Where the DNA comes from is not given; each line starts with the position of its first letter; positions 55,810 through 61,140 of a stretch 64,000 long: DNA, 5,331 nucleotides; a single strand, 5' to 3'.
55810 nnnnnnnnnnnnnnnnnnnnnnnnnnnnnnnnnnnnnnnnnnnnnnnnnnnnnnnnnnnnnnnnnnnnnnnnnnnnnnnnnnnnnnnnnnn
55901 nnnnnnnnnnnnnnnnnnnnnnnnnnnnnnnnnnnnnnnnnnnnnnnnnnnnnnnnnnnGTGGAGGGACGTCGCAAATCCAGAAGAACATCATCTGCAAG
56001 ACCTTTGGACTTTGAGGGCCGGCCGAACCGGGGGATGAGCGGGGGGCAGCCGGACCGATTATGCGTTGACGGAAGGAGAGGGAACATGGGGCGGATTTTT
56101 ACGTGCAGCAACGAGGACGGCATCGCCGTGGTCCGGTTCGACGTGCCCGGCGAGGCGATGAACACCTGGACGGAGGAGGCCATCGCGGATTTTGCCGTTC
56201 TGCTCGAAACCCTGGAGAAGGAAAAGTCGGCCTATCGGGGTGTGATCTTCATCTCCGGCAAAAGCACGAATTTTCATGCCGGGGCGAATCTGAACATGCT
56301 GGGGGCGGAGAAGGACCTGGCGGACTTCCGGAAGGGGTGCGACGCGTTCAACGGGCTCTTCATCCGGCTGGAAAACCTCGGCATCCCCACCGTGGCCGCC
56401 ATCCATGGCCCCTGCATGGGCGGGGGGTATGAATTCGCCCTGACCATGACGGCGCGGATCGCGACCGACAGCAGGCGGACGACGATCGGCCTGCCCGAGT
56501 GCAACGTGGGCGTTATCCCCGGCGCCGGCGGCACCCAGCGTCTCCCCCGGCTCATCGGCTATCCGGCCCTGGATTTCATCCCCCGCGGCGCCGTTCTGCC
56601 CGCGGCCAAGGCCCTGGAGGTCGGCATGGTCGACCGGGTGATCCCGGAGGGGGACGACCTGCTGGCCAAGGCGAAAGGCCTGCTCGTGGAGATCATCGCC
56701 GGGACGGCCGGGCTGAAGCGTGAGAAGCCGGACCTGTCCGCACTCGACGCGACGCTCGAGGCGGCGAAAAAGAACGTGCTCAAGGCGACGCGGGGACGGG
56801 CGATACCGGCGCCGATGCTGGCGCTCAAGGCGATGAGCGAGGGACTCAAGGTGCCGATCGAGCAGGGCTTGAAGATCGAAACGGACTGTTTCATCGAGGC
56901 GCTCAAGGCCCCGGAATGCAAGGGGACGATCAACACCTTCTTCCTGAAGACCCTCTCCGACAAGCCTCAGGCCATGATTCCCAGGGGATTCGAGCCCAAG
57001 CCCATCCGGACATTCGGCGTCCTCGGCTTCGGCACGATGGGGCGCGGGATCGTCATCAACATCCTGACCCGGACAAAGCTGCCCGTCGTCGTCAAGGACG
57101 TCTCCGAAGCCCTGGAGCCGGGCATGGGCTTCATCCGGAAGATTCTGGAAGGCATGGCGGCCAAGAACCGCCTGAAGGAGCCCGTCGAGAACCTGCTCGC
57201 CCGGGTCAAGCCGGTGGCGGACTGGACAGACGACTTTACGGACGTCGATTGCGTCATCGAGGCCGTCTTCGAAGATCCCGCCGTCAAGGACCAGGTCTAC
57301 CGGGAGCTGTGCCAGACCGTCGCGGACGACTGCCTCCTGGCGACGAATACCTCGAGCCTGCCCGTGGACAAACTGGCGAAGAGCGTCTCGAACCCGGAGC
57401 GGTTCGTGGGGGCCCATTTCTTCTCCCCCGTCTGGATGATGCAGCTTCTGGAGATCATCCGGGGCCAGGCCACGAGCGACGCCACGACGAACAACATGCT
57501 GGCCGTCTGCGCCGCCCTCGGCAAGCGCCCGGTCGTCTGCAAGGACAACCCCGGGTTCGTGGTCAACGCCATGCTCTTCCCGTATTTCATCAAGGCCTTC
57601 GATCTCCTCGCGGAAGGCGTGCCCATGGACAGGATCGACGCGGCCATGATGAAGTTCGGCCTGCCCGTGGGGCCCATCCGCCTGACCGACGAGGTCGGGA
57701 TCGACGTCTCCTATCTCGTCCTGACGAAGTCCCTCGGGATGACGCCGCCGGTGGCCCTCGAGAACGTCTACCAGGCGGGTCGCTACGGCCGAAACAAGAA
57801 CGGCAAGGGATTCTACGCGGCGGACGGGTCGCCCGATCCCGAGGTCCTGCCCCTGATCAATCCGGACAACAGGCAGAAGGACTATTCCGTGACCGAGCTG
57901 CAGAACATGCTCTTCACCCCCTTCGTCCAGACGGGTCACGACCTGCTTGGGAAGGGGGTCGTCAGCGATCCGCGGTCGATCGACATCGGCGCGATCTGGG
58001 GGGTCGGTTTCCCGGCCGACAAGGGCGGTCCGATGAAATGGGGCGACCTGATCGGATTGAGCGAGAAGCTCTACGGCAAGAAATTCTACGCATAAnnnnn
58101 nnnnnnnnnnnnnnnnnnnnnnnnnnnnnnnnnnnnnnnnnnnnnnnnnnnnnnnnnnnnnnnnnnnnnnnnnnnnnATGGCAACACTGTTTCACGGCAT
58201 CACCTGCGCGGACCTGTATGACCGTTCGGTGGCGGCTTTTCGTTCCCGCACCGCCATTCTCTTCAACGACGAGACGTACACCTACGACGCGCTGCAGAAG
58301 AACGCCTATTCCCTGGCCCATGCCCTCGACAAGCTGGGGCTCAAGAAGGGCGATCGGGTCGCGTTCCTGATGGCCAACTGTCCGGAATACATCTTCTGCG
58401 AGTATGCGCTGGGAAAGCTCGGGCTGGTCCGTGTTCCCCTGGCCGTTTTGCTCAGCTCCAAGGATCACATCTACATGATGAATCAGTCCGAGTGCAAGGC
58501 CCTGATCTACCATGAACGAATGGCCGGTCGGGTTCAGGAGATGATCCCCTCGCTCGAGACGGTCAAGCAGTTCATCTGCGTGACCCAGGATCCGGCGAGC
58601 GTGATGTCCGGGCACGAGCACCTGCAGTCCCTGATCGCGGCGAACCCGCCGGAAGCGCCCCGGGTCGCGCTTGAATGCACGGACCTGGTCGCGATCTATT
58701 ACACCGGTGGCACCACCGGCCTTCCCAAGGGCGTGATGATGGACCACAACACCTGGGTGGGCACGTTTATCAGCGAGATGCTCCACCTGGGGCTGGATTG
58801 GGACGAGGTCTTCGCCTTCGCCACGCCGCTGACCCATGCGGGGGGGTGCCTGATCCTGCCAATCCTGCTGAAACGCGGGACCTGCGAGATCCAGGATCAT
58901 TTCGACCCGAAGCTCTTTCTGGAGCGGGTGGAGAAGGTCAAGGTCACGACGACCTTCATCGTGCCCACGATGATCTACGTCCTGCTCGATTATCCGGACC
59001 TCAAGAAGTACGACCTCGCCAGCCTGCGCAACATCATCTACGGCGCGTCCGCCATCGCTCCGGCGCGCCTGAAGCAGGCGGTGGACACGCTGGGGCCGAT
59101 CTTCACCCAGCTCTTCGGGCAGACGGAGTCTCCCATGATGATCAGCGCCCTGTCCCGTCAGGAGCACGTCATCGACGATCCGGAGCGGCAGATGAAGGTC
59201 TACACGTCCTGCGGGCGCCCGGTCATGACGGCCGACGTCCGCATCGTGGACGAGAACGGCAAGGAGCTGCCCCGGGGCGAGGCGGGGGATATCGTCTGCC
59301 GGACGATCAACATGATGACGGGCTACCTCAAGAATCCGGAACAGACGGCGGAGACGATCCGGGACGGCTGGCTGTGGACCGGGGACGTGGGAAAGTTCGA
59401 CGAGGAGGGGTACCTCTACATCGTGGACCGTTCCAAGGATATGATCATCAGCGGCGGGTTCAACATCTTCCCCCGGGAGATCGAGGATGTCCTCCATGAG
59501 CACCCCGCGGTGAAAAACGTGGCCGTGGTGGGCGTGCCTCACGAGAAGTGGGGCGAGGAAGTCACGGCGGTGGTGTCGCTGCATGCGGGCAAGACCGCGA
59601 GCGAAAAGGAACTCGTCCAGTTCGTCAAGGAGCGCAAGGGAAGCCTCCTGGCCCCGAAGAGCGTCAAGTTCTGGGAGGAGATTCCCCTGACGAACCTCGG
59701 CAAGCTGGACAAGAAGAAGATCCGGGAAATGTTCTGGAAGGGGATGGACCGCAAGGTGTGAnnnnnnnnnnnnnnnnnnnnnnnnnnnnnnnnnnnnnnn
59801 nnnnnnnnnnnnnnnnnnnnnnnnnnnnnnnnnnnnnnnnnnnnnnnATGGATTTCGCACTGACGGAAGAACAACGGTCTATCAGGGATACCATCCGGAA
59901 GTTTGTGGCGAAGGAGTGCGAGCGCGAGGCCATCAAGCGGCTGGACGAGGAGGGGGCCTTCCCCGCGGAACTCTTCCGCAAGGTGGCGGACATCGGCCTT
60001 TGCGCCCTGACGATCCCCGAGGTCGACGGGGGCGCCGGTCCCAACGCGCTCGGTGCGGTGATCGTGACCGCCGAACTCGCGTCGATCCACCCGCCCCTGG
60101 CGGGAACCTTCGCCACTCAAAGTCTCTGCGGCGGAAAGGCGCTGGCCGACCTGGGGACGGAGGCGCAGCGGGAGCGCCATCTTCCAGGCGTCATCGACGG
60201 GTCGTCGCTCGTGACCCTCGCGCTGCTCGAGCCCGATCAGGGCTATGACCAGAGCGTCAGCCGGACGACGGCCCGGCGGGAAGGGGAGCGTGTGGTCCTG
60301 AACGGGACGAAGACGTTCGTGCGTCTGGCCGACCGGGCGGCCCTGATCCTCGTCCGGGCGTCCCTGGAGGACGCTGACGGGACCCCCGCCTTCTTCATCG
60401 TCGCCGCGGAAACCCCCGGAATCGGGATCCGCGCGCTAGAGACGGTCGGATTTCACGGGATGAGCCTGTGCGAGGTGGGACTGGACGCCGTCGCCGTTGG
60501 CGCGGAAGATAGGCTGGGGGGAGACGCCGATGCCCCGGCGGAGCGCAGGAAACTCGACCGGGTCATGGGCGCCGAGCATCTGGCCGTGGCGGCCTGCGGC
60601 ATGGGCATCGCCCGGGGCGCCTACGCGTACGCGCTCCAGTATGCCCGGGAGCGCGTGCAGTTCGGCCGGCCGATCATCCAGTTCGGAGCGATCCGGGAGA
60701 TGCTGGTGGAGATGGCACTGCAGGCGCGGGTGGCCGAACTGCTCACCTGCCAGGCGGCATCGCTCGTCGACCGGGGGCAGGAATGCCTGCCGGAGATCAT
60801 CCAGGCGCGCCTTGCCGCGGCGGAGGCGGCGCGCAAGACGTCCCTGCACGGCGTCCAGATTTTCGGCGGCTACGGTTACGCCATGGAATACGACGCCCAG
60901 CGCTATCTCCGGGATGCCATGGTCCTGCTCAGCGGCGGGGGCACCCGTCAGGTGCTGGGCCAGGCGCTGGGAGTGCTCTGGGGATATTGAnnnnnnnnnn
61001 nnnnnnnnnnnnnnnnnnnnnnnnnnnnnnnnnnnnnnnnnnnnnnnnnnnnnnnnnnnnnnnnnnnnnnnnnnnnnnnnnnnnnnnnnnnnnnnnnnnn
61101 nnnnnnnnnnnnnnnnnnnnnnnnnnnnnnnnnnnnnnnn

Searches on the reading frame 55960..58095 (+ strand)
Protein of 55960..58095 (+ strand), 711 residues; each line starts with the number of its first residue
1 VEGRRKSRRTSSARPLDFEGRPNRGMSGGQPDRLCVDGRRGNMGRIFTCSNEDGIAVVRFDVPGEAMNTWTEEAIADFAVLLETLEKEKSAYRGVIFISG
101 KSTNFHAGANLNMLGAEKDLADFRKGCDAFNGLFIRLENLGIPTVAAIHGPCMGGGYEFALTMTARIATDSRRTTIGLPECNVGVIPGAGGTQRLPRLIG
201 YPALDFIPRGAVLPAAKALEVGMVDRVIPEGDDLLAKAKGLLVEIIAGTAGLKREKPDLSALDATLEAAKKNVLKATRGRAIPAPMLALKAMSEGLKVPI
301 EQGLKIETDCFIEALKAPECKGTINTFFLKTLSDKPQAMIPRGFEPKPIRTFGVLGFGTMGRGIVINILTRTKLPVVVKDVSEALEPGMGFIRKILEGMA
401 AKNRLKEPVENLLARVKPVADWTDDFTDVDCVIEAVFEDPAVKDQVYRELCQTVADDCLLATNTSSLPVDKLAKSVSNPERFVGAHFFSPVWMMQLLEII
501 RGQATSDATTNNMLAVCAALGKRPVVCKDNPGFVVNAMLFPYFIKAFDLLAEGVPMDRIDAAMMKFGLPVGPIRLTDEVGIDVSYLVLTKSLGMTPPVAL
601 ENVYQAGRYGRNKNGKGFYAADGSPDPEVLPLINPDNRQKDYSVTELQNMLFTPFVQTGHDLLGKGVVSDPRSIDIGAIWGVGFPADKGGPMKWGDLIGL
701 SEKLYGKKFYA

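Call 10: search_protein_families(library=pfam, proteins=[window:55960-58095:+])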
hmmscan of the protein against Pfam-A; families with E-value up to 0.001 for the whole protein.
window:55960-58095:+ (711 aa): 4 families
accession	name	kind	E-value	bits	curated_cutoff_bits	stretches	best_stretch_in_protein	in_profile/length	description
PF02737.24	3HCDH_N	-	3e-51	174.3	22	1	353-529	3-179/180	3-hydroxyacyl-CoA dehydrogenase, NAD binding domain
PF00378.25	ECH_1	-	2.4e-28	99.6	27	1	52-250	3-196/251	Enoyl-CoA hydratase/isomerase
PF00725.27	3HCDH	-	9.4e-23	81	22.1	1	532-620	1-96/97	3-hydroxyacyl-CoA dehydrogenase, C-terminal domain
PF16113.10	ECH_2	-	1.1e-15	58.5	27.2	1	65-231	10-175/335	Enoyl-CoA hydratase/isomerase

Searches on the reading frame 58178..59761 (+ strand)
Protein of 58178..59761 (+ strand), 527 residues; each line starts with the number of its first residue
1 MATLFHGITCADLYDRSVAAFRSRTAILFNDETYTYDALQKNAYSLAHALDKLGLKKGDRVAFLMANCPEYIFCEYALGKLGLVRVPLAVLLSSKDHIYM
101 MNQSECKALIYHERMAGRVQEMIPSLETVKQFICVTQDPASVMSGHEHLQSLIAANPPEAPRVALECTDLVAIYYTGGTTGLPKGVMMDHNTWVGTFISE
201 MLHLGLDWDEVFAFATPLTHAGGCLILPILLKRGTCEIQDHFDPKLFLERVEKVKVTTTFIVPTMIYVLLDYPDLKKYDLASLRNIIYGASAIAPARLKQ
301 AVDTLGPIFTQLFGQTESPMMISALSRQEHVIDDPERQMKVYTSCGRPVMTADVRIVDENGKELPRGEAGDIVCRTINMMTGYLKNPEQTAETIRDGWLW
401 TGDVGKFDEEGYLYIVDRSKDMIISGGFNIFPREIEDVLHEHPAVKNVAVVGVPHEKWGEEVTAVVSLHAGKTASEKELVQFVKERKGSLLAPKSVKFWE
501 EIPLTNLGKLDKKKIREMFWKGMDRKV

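Call 45: search_protein_families(library=pfam, proteins=[window:58178-59761:+], max_evalue=0.00001)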
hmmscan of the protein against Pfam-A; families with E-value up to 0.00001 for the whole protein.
window:58178-59761:+ (527 aa): 2 families
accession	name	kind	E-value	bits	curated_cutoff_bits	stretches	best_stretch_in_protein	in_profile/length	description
PF00501.34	AMP-binding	-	1.2e-75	255.2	29.9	1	15-384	2-384/384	AMP-binding enzyme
PF13193.12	AMP-binding_C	-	7.4e-20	72.1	24.5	1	434-509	1-76/76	AMP-binding enzyme C-terminal domain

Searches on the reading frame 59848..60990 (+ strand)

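Call 45: search_protein_families(library=pfam, proteins=[window:59848-60990:+], max_evalue=0.00001)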
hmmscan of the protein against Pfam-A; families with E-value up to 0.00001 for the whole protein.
window:59848-60990:+ (380 aa): 4 families
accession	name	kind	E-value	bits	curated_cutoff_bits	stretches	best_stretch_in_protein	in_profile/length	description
PF00441.29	Acyl-CoA_dh_1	-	3.9e-28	98.9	22.4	1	241-370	12-141/150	Acyl-CoA dehydrogenase, C-terminal domain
PF02771.21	Acyl-CoA_dh_N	-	1.7e-27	96.4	22.9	1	6-118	1-112/113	Acyl-CoA dehydrogenase, N-terminal domain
PF02770.24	Acyl-CoA_dh_M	-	3.4e-14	53.2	33.3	1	124-215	2-97/97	Acyl-CoA dehydrogenase, middle domain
PF08028.16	Acyl-CoA_dh_2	-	4.9e-12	46.7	22.7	1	246-359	2-125/134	Acyl-CoA dehydrogenase, C-terminal domain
